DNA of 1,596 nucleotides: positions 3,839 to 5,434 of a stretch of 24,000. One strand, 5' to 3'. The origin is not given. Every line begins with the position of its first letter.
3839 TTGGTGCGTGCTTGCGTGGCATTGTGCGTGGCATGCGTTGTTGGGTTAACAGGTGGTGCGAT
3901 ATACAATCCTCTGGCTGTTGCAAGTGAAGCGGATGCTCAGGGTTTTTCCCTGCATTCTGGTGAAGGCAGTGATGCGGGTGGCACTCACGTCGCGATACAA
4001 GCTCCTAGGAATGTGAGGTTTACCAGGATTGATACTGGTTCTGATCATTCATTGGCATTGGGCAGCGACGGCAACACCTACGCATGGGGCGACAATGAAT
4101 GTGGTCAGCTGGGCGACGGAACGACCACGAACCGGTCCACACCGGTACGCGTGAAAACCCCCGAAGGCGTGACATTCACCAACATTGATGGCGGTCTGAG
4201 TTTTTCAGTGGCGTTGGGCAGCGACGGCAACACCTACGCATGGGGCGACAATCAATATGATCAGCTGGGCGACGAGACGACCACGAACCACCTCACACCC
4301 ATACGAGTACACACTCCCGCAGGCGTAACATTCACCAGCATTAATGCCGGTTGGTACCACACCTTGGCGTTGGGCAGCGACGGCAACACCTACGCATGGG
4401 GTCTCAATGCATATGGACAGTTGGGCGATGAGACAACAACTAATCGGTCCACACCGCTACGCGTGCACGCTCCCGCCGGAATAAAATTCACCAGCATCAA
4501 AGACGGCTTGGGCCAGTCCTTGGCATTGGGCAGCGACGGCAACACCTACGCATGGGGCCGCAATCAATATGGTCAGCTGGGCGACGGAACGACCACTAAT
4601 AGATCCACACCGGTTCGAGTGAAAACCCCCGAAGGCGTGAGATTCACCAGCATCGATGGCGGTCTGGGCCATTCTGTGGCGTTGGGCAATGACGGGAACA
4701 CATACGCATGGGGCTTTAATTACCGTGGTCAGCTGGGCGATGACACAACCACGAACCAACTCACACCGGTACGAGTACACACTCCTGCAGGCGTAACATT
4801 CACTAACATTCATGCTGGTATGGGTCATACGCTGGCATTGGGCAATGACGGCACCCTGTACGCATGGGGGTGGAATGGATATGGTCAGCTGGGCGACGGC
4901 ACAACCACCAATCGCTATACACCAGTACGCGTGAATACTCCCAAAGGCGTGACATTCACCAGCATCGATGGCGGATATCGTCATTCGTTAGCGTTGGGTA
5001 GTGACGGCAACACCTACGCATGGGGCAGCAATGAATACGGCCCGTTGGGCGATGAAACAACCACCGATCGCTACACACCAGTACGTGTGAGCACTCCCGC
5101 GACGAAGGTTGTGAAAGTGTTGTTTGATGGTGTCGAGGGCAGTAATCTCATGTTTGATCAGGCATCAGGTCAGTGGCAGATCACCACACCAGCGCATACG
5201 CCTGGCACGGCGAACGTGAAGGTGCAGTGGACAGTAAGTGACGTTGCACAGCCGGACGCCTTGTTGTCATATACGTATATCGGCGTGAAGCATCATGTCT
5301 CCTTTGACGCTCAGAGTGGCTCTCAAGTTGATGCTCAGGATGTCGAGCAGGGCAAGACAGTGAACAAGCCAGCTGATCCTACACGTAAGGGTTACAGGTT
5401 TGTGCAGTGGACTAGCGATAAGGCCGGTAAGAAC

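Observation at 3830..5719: Sortase-anchored seven-blade RCC1-like propeller on the bacterial surface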

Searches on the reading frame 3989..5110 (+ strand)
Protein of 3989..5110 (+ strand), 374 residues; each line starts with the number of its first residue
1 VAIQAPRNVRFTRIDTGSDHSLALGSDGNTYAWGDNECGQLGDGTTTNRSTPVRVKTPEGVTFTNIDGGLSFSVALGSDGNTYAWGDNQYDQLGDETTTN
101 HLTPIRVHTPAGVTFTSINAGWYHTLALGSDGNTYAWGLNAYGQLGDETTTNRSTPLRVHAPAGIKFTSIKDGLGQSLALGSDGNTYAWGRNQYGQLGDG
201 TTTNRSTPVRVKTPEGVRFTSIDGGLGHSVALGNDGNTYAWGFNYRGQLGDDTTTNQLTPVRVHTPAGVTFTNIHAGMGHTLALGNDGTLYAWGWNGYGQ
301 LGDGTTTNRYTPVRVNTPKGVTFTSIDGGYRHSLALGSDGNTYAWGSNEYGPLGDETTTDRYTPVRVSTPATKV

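Call 42: search_solved_structures(query=window:3989-5110:+, max_evalue=1e-40, show_alignments=3)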
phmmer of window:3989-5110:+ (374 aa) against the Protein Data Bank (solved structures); distinct sequences matched with E-value up to 1e-40: 13.
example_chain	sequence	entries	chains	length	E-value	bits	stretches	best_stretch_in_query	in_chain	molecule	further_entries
4nc4_A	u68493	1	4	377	1.1e-72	248.7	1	66-370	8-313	Ultraviolet-B receptor UVR8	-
4dnv_A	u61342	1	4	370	6.8e-72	246.1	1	66-370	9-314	AT5g63860/MGI19_6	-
6xzl_A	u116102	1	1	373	6.8e-62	213.1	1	6-365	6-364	Ultraviolet-B receptor UVR8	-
6xzm_A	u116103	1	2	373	8.6e-62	212.8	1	118-367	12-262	Ultraviolet-B receptor UVR8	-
4d9s_A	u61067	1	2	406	2.4e-61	211.3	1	117-366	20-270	UVB-resistance protein UVR8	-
4dnu_A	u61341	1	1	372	2.9e-61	211.1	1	13-365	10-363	AT5g63860/MGI19_6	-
4dnw_A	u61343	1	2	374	2.9e-61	211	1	13-365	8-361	AT5g63860/MGI19_6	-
7vgg_B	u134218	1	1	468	3e-61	211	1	117-366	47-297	Ultraviolet-B receptor UVR8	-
4naa_A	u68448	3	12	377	4.5e-61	210.4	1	13-365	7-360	Ultraviolet-B receptor UVR8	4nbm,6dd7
8gqe_B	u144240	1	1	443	6.3e-61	209.9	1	118-366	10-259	Ultraviolet-B receptor UVR8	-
6xzn_A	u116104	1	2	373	1.5e-60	208.7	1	6-365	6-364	Ultraviolet-B receptor UVR8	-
4o2w_A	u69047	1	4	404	4.1e-46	161.2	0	13-164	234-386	E3 ubiquitin-protein ligase HERC1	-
3kci_A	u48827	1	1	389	3.5e-45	158.1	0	11-284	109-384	Probable E3 ubiquitin-protein ligase HERC2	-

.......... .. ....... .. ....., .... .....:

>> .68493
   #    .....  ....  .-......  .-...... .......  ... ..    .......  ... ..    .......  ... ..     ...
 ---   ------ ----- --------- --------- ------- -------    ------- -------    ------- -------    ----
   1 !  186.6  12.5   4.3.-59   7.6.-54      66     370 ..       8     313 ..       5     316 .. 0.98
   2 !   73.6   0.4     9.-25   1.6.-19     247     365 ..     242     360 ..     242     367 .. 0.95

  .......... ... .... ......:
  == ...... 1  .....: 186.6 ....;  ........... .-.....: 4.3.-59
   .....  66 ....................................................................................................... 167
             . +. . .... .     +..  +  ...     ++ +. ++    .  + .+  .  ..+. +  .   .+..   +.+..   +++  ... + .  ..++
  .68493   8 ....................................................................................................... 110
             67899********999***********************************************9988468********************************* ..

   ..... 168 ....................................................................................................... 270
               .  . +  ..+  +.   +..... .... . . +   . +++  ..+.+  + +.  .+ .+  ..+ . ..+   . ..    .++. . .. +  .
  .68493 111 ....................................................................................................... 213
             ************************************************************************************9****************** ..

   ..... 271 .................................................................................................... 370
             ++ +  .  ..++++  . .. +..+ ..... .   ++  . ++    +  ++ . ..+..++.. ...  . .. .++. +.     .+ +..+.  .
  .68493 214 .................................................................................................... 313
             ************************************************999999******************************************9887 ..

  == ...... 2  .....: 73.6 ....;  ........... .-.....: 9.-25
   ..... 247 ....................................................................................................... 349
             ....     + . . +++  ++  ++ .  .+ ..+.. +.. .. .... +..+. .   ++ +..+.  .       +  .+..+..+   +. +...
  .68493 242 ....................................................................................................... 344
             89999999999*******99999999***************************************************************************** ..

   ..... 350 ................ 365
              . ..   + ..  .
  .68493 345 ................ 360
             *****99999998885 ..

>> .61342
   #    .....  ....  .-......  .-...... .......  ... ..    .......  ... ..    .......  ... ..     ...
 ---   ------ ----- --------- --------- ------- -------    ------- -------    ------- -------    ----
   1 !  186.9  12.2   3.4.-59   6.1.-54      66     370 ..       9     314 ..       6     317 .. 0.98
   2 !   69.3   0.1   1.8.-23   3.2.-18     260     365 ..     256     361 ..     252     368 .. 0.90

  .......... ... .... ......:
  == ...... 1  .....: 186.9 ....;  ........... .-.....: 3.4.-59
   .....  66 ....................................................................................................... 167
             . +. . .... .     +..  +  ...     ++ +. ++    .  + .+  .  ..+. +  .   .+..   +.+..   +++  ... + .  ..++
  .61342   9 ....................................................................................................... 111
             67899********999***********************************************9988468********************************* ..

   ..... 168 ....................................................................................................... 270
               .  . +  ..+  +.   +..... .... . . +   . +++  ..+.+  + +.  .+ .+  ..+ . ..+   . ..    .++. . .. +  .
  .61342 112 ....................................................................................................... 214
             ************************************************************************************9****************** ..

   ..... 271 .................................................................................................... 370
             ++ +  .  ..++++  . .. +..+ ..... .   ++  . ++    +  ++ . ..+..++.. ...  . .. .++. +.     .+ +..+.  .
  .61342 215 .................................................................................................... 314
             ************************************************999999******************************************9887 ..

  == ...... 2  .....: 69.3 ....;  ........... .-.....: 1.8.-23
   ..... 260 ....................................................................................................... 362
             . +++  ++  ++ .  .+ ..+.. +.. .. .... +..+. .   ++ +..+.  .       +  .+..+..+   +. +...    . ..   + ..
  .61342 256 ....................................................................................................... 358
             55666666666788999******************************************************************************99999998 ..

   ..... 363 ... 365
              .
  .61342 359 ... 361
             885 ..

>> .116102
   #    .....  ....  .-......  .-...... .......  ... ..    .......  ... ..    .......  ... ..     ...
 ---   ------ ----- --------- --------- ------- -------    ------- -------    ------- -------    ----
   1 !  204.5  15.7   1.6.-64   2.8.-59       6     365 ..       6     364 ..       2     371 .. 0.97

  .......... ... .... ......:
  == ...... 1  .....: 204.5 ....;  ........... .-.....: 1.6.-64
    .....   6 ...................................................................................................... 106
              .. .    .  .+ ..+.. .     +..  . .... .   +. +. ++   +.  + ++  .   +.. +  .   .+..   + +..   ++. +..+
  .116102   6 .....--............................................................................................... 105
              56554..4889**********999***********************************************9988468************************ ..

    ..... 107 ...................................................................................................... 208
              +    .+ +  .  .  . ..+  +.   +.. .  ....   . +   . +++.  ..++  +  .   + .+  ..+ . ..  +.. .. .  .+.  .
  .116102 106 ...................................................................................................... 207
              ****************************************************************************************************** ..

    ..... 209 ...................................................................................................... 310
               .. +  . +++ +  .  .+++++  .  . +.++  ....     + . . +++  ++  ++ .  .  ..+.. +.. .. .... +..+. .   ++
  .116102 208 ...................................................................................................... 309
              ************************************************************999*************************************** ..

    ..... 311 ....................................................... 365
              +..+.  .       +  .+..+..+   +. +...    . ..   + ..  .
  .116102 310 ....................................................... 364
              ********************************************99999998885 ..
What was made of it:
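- They align with UVR8 W233/W285/W337 (+Arg) and W94/W198/W250/W302 (call 42).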

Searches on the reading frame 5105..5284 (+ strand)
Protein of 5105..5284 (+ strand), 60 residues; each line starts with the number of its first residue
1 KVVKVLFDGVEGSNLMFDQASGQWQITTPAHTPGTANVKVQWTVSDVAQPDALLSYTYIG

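Call 35: search_protein_families(library=pfam, proteins=[window:5105-5284:+], max_evalue=10)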
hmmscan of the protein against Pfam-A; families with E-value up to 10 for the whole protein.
seq(60 aa): 2 families
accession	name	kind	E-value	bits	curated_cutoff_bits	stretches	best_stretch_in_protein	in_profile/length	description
PF01833.30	TIG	-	0.011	16.1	20.9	1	3-58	33-84/84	IPT/TIG domain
PF13605.11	DUF4141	-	1.1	9.1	30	1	35-46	13-24/53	Domain of unknown function (DUF4141)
